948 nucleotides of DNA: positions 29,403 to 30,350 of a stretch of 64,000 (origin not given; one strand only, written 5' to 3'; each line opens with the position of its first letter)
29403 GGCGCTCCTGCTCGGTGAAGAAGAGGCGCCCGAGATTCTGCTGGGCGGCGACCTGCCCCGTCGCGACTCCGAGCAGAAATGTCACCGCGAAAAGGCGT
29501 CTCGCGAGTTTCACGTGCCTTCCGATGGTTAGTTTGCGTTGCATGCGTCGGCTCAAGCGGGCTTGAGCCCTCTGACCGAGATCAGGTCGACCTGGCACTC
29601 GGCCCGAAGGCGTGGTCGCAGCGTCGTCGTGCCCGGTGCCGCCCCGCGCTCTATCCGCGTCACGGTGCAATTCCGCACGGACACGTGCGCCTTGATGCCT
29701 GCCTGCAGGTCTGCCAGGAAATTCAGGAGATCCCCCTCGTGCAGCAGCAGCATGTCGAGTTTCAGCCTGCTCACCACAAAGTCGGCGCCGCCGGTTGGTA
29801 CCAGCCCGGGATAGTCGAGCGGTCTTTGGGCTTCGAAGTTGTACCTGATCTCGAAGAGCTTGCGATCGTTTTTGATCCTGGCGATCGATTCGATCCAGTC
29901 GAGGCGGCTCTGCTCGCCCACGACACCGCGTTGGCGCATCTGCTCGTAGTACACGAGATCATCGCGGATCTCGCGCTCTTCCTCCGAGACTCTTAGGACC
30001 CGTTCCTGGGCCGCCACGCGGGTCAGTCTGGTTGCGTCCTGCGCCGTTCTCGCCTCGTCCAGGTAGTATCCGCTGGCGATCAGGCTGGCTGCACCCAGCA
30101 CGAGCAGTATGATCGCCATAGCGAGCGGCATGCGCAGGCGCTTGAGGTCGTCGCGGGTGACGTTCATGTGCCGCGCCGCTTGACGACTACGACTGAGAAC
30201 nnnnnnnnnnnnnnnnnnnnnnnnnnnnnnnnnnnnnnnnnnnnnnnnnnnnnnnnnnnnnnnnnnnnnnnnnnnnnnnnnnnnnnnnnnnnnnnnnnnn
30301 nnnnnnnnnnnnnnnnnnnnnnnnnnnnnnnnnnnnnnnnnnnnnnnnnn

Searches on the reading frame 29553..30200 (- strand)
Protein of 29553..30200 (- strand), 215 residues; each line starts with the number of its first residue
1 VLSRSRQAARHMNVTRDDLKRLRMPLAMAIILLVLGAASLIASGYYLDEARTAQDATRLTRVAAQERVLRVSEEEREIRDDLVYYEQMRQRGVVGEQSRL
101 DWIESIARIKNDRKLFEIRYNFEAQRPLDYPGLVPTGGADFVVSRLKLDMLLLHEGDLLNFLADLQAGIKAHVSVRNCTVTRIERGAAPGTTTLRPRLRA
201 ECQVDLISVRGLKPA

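Call 3: search_protein_families(library=pfam, proteins=[window:29553-30200:-], max_evalue=0.01)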
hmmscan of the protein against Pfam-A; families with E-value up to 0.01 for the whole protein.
window:29553-30200:- (215 aa): 0 families

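Call 4: search_protein_families(library=ncbifam, proteins=[window:29553-30200:-], max_evalue=0.01)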
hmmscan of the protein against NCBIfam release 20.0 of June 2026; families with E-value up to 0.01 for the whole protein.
window:29553-30200:- (215 aa): 1 family
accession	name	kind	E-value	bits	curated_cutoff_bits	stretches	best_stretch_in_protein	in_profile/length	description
TIGR01709.2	typeII_sec_gspL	equivalog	0.008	15.3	65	0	15-57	237-279/392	type II secretion system protein GspL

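Call 40: search_protein_families(library=pfam, proteins=[window:29553-30200:-], max_evalue=1)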
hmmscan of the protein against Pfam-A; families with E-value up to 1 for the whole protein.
window:29553-30200:- (215 aa): 0 families
